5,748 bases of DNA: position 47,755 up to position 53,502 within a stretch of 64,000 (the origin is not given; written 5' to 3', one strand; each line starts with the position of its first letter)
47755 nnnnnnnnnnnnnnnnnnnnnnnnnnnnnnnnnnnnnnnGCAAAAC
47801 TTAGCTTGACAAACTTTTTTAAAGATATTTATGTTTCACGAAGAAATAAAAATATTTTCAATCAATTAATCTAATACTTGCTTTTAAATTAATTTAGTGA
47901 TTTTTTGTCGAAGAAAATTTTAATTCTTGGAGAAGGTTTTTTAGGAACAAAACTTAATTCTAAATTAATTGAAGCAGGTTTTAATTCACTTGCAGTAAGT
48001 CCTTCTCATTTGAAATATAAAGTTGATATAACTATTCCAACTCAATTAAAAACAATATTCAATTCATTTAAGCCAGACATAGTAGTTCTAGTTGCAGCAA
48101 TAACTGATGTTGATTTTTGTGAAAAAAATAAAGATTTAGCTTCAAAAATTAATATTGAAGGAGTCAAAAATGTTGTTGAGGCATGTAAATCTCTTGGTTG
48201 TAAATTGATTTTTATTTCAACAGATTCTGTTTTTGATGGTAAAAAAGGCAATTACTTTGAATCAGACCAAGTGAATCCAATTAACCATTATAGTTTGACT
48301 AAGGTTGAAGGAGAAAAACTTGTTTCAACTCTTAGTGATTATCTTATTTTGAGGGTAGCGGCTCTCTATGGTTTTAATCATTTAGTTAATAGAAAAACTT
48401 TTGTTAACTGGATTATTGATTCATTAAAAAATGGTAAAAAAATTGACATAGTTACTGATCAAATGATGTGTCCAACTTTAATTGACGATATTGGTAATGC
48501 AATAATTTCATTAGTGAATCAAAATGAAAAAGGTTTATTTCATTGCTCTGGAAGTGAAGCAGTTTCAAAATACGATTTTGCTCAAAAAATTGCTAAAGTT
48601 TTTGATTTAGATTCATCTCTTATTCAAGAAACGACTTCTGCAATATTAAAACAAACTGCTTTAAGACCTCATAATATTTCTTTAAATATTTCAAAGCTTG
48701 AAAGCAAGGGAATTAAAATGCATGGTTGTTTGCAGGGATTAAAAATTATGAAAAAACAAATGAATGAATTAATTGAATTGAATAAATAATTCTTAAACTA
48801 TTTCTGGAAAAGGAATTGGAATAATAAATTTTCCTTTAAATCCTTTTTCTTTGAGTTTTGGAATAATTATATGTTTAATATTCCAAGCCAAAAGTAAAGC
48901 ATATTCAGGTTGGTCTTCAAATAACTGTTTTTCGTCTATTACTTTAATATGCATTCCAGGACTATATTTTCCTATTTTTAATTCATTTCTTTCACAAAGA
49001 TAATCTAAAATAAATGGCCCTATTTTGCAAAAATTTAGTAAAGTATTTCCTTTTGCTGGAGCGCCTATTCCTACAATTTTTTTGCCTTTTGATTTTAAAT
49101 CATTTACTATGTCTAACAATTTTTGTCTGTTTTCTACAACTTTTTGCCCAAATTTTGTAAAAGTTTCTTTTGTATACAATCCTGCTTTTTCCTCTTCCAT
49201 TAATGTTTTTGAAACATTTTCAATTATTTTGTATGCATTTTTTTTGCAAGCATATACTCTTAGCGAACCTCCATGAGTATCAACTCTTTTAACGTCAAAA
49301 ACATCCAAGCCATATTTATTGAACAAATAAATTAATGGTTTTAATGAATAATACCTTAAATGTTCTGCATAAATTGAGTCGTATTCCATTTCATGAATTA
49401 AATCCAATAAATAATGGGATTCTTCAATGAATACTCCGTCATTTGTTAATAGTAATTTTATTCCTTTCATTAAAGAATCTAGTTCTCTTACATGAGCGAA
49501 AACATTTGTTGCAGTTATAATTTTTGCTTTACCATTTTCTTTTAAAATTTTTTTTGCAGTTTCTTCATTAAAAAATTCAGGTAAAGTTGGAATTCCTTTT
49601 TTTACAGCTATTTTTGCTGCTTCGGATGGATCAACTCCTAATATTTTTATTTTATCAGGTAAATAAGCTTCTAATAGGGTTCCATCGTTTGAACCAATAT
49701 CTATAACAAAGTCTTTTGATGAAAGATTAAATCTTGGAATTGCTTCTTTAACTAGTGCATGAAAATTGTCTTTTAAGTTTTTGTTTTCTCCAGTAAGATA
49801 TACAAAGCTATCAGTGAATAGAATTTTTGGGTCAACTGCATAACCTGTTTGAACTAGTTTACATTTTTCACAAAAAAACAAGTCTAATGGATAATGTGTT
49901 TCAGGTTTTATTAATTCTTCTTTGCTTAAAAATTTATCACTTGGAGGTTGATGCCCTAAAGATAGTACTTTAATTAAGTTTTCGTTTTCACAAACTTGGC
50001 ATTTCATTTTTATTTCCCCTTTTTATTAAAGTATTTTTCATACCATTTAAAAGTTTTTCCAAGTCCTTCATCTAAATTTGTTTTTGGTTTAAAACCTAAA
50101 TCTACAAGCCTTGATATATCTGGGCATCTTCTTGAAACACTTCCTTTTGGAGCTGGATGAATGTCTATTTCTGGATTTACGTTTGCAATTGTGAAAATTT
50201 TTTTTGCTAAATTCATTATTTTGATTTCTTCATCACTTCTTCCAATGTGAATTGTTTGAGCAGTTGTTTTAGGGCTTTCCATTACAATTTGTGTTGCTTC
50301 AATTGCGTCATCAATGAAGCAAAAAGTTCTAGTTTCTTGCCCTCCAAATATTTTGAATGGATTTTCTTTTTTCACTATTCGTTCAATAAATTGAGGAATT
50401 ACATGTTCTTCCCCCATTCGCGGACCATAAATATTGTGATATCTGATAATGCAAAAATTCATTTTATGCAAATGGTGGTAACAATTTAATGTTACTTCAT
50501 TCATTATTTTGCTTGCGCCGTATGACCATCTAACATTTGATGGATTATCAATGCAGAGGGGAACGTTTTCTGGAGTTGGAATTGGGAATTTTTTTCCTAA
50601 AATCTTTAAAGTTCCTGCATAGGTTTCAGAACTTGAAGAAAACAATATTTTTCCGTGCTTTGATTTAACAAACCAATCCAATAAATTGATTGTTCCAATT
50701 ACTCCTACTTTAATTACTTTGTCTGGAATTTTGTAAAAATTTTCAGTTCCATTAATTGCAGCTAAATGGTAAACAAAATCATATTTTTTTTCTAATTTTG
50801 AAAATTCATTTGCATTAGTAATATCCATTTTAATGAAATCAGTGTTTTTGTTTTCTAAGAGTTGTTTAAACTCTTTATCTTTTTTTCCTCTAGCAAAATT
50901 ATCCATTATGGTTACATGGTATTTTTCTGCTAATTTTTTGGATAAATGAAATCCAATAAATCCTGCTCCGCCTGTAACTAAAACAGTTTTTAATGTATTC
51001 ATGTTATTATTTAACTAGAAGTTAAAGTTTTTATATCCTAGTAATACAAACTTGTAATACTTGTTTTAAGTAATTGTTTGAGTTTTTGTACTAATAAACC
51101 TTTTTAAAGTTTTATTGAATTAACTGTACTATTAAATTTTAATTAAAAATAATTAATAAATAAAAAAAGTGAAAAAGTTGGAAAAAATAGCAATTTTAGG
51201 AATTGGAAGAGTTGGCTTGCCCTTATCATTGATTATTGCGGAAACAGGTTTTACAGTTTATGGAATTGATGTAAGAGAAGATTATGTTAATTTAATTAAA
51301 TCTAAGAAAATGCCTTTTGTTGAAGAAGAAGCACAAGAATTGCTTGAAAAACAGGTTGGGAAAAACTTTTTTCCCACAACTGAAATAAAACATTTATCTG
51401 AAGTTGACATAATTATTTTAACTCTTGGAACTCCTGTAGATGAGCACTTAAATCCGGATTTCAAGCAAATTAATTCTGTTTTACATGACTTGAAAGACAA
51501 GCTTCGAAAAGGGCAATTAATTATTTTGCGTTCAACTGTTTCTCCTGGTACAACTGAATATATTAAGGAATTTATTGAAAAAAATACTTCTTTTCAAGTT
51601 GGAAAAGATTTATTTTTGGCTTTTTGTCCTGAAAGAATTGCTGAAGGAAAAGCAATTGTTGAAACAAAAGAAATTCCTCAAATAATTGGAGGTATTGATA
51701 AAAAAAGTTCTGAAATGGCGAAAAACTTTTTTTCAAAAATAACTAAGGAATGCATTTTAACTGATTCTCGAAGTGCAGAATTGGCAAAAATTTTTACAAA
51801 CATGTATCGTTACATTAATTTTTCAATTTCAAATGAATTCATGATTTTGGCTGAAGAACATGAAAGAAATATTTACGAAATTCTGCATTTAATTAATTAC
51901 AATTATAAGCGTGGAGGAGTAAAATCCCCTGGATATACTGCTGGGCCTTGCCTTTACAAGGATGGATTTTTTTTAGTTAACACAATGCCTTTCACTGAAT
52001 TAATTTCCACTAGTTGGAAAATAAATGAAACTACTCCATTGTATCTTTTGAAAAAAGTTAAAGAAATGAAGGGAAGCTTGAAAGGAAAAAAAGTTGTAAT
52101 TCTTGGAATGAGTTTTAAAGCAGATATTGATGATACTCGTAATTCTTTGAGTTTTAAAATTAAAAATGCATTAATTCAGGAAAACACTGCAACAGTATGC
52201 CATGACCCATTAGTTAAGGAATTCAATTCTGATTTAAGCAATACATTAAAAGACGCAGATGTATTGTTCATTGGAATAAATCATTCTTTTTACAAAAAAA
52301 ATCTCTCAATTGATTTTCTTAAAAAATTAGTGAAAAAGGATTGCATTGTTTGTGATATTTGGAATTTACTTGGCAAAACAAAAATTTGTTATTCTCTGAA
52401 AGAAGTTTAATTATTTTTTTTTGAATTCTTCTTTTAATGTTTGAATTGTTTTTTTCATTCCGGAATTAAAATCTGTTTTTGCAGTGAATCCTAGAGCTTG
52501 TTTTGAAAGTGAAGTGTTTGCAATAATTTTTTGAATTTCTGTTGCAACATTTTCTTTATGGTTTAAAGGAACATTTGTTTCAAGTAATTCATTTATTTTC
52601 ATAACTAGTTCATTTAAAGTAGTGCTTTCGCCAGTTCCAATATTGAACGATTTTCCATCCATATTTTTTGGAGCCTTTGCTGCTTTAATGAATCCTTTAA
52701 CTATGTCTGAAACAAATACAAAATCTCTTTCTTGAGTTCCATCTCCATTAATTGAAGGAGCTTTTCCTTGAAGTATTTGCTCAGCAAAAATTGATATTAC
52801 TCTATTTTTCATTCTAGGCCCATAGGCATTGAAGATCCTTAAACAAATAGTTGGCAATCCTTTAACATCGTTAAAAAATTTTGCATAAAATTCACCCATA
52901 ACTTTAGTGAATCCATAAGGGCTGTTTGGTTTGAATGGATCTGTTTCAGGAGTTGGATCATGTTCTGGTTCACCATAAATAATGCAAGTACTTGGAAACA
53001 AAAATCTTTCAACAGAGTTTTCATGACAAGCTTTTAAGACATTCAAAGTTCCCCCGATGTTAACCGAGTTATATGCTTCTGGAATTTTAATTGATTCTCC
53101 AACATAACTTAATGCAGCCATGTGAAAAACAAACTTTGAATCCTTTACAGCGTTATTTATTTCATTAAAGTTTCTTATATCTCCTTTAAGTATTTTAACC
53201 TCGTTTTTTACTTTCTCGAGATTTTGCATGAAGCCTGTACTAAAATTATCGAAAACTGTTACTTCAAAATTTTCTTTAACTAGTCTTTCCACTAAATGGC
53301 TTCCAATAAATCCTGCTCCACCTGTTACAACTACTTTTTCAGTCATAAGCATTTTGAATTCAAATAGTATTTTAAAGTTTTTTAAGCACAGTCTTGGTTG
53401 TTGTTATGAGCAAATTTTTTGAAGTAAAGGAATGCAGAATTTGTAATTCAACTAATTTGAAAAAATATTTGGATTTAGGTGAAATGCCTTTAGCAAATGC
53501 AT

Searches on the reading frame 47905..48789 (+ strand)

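Call 15: search_protein_families(library=ncbifam, proteins=[window:47905-48789:+], max_evalue=0.001)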
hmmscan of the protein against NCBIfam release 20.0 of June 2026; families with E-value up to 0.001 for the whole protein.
window:47905-48789:+ (294 aa): 13 families
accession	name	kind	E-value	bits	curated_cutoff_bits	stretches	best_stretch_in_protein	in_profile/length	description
TIGR01214.1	rmlD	equivalog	3.5e-64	216.6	224.05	1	4-272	1-271/285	dTDP-4-dehydrorhamnose reductase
NF007440.0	PRK09987.1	equivalog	5e-25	88.4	308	1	4-267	2-273/299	dTDP-4-dehydrorhamnose reductase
TIGR01181.1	dTDP_gluc_dehyt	equivalog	8.1e-14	51.4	365.1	1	28-243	45-271/321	dTDP-glucose 4,6-dehydratase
NF042423.1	oxyalk_red_Shew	equivalog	4.6e-08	32.5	580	1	3-154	9-169/331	2-alkyl-3-oxoalkanoate reductase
NF043036.1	ErythonDh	equivalog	6.6e-08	32.1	325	1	39-142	58-162/321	D-erythronate dehydrogenase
TIGR01179.1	galE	equivalog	1.9e-07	30.3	262.3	1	39-159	53-176/332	UDP-glucose 4-epimerase GalE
TIGR02622.1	CDP_4_6_dhtase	equivalog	2.3e-07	30.3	278.45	1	12-141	31-166/352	CDP-glucose 4,6-dehydratase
TIGR02197.1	heptose_epim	equivalog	3.7e-07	29.6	274.6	1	48-148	56-159/316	ADP-glyceromanno-heptose 6-epimerase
TIGR03589.1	PseB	equivalog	4.5e-07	29.1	407.75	1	58-189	76-198/324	UDP-N-acetylglucosamine 4,6-dehydratase (inverting)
TIGR04180.1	EDH_00030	hypoth_equivalog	1.4e-06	27.6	475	1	48-243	64-266/297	NAD-dependent 4,6-dehydratase LegB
TIGR01746.1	Thioester-redct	subfamily_domain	2.1e-05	23.9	213.35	1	68-248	98-297/371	thioester reductase domain-containing protein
TIGR04130.1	FnlA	equivalog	0.00065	18.7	730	0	49-188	65-196/337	UDP-N-acetylglucosamine 4,6-dehydratase/5-epimerase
NF005539.0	PRK07201.1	equivalog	0.00075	18.3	549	0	58-144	79-165/657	SDR family oxidoreductase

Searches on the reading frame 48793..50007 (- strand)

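Call 14: search_protein_families(library=pfam, proteins=[window:48793-50007:-], max_evalue=0.01)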
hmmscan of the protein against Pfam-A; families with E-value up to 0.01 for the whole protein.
window:48793-50007:- (404 aa): 7 families
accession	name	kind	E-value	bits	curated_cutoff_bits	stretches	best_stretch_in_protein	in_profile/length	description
PF08484.17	Methyltransf_14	-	1.4e-50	171.7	23.5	1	244-399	2-160/160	C-methyltransferase C-terminal domain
PF08421.16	Methyltransf_13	-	2.3e-21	76.2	31.3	1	3-64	1-62/62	Putative zinc binding domain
PF13489.12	Methyltransf_23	-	1.7e-14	54.4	27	1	88-236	11-161/164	Methyltransferase domain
PF08242.18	Methyltransf_12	-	7.9e-09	36.6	30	1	102-193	1-98/98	Methyltransferase domain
PF08241.18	Methyltransf_11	-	0.00019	22.4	21.2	1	103-194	2-94/95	Methyltransferase domain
PF13847.12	Methyltransf_31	-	0.0004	20.5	27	1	97-212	3-127/145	Methyltransferase domain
PF13649.12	Methyltransf_25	-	0.0029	18.7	27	1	101-191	1-97/97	Methyltransferase domain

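Call 15: search_protein_families(library=ncbifam, proteins=[window:48793-50007:-], max_evalue=0.001)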
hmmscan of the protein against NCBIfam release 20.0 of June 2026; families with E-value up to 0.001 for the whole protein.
window:48793-50007:- (404 aa): 1 family
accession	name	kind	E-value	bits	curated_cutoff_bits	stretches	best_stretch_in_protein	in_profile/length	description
TIGR01983.1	UbiG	equivalog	0.00074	18.9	102.95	0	98-192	50-148/228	bifunctional 2-polyprenyl-6-hydroxyphenol methylase/3-demethylubiquinol 3-O-methyltransferase UbiG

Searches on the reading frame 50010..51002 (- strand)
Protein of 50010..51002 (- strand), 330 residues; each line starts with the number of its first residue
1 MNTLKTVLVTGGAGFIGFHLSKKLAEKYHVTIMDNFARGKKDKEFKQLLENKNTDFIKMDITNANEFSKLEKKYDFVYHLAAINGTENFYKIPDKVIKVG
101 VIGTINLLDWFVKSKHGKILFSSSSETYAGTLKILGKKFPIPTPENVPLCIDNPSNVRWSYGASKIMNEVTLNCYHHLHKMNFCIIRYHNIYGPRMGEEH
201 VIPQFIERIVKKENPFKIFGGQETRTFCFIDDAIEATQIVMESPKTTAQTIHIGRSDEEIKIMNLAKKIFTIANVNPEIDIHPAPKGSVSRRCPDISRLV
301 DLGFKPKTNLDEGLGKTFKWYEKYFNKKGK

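Call 14: search_protein_families(library=pfam, proteins=[window:50010-51002:-], max_evalue=0.01)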
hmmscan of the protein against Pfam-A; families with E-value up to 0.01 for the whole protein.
window:50010-51002:- (330 aa): 10 families
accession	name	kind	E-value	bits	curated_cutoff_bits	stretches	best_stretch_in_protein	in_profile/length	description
PF01370.27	Epimerase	-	3.9e-45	154.6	20.9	1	7-253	1-239/240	NAD dependent epimerase/dehydratase family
PF16363.11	GDP_Man_Dehyd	-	5.6e-41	141.5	27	1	8-316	1-331/332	GDP-mannose 4,6 dehydratase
PF02719.21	Polysacc_synt_2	-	1.1e-17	64.6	20.2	2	154-278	134-252/293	Polysaccharide biosynthesis protein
PF01073.25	3Beta_HSD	-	2.1e-14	53.7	22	1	8-217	1-205/280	3-beta hydroxysteroid dehydrogenase/isomerase family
PF07993.18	NAD_binding_4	-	4.1e-11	43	20.1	1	9-194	1-211/258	Male sterility protein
PF04321.23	RmlD_sub_bind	-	1.2e-06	28.3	27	1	6-285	2-242/287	RmlD substrate binding domain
PF00106.31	adh_short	-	4e-06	26.9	26.6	1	5-126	1-138/195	short chain dehydrogenase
PF08659.16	KR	-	0.00042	20.7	22.6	1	6-127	2-139/180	KR domain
PF13460.12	NAD_binding_10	-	0.00092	19.6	27.2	1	11-128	1-102/184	NAD(P)H-binding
PF17335.7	IES5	-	0.0095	16.7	25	0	42-114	2-76/113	Ino80 complex subunit 5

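Call 15: search_protein_families(library=ncbifam, proteins=[window:50010-51002:-], max_evalue=0.001)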
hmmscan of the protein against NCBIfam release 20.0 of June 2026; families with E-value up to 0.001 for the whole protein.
window:50010-51002:- (330 aa): 31 families (the best 25 are shown)
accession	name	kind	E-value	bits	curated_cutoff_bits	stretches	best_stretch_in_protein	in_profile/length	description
TIGR01181.1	dTDP_gluc_dehyt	equivalog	2.3e-37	128.8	365.1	1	7-323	2-313/321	dTDP-glucose 4,6-dehydratase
TIGR04180.1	EDH_00030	hypoth_equivalog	1.7e-36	125.8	475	1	7-282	1-265/297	NAD-dependent 4,6-dehydratase LegB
TIGR01179.1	galE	equivalog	1.3e-30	106.4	262.3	1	7-324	2-328/332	UDP-glucose 4-epimerase GalE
NF008872.0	PRK11908.1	equivalog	4.2e-30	105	294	1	5-323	2-337/349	bifunctional UDP-4-keto-pentose/UDP-xylose synthase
NF005998.1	PRK08125.1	equivalog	1.7e-24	86.2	777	1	4-280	315-592/649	bifunctional UDP-4-amino-4-deoxy-L-arabinose formyltransferase/UDP-glucuronic acid oxidase ArnA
TIGR02197.1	heptose_epim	equivalog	1.2e-22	80.5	274.6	1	7-287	1-274/316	ADP-glyceromanno-heptose 6-epimerase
NF047922.1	GDPFucSynFcl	equivalog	6e-18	65.3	500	1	49-323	30-303/308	GDP-L-fucose synthase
NF011728.1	PRK15181.1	equivalog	1.4e-15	57.1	760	1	5-322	16-338/348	Vi polysaccharide biosynthesis UDP-N-acetylglucosaminuronic acid C-4 epimerase TviC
TIGR03589.1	PseB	equivalog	1.2e-14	54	407.75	2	3-119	3-120/324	UDP-N-acetylglucosamine 4,6-dehydratase (inverting)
NF007490.0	PRK10084.1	subfamily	5.7e-14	51.9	649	1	7-322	3-335/361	dTDP-glucose 4,6-dehydratase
NF007582.0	PRK10217.1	equivalog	3.9e-13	49.2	698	1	4-321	1-331/355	dTDP-glucose 4,6-dehydratase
NF007956.0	PRK10675.1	subfamily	4.1e-13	49.2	394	1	6-194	2-183/338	UDP-glucose 4-epimerase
NF042423.1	oxyalk_red_Shew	equivalog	2.3e-12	46.6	580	1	3-276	7-260/331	2-alkyl-3-oxoalkanoate reductase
TIGR02622.1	CDP_4_6_dhtase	equivalog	1.7e-11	43.9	278.45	1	5-119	5-123/352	CDP-glucose 4,6-dehydratase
NF042422.1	oxyalk_red_OleD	equivalog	2.1e-11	43.7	580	1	7-243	3-217/329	2-alkyl-3-oxoalkanoate reductase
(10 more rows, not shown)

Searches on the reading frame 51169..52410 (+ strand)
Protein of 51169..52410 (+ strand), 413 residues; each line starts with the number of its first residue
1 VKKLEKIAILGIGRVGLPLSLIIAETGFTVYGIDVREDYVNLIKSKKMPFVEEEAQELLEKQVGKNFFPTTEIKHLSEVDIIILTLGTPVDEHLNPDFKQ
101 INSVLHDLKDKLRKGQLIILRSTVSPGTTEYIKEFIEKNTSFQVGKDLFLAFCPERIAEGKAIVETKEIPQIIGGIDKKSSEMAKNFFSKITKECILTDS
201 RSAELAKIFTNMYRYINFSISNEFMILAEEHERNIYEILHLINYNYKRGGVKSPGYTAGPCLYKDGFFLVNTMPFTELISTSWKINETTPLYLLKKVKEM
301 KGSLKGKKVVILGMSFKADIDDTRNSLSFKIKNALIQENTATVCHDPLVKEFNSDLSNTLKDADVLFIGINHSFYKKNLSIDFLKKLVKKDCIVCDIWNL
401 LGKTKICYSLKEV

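Call 64: search_protein_families(library=pfam, proteins=[window:51169-52410:+], max_evalue=0.0001)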
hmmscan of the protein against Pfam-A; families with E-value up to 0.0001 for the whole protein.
window:51169-52410:+ (413 aa): 5 families
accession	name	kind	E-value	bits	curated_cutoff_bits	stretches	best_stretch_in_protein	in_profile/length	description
PF03721.20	UDPG_MGDP_dh_N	-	1.3e-44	152.5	27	1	6-183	2-183/187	UDP-glucose/GDP-mannose dehydrogenase family, NAD binding domain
PF03720.21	UDPG_MGDP_dh_C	-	8.4e-15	55.5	30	1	311-401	2-101/103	UDP-glucose/GDP-mannose dehydrogenase family, UDP binding domain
PF00984.24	UDPG_MGDP_dh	-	7.2e-10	39.3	25.4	1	201-283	1-89/94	UDP-glucose/GDP-mannose dehydrogenase family, central domain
PF03446.21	NAD_binding_2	-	1.8e-07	31.7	21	1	6-140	1-111/161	NAD binding domain of 6-phosphogluconate dehydrogenase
PF01210.29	NAD_Gly3P_dh_N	-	3.3e-05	24.4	23.1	0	6-138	1-120/158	NAD-dependent glycerol-3-phosphate dehydrogenase N-terminus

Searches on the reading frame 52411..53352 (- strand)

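Call 15: search_protein_families(library=ncbifam, proteins=[window:52411-53352:-], max_evalue=0.001)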
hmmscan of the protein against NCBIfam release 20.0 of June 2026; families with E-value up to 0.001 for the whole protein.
window:52411-53352:- (313 aa): 45 families (the best 25 are shown)
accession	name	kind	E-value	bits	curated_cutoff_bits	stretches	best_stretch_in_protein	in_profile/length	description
TIGR04180.1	EDH_00030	hypoth_equivalog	7.5e-59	199.2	475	1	7-292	1-295/297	NAD-dependent 4,6-dehydratase LegB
TIGR01179.1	galE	equivalog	2.6e-57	194.1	262.3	2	6-185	1-185/332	UDP-glucose 4-epimerase GalE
TIGR01181.1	dTDP_gluc_dehyt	equivalog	4.8e-48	163.9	365.1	1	6-305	1-310/321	dTDP-glucose 4,6-dehydratase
NF011728.1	PRK15181.1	equivalog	2e-42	145.4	760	1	3-259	14-284/348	Vi polysaccharide biosynthesis UDP-N-acetylglucosaminuronic acid C-4 epimerase TviC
TIGR02197.1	heptose_epim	equivalog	4e-33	114.9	274.6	1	7-307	1-314/316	ADP-glyceromanno-heptose 6-epimerase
NF007582.0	PRK10217.1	equivalog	9.9e-30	103.8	698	1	5-305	2-330/355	dTDP-glucose 4,6-dehydratase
NF007956.0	PRK10675.1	subfamily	1.1e-28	100.3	394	1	6-255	2-278/338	UDP-glucose 4-epimerase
NF007490.0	PRK10084.1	subfamily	8.2e-27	94.1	649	1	6-304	2-332/361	dTDP-glucose 4,6-dehydratase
NF043036.1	ErythonDh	equivalog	2e-22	79.8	325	1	6-303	2-317/321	D-erythronate dehydrogenase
NF042422.1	oxyalk_red_OleD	equivalog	1.1e-21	77.6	580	1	6-258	2-248/329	2-alkyl-3-oxoalkanoate reductase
NF042423.1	oxyalk_red_Shew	equivalog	3.1e-21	75.8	580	1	4-255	8-255/331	2-alkyl-3-oxoalkanoate reductase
TIGR01472.1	gmd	equivalog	7.3e-20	71.5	415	1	7-275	3-284/342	GDP-mannose 4,6-dehydratase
TIGR03466.1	HpnA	hypoth_equivalog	1.4e-19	70.2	367.65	1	6-262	2-251/327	hopanoid-associated sugar epimerase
NF008360.0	PRK11150.1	equivalog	2.6e-16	59.7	452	1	7-249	2-246/310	ADP-glyceromanno-heptose 6-epimerase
TIGR02622.1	CDP_4_6_dhtase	equivalog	3.8e-16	59.2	278.45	1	4-310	4-334/352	CDP-glucose 4,6-dehydratase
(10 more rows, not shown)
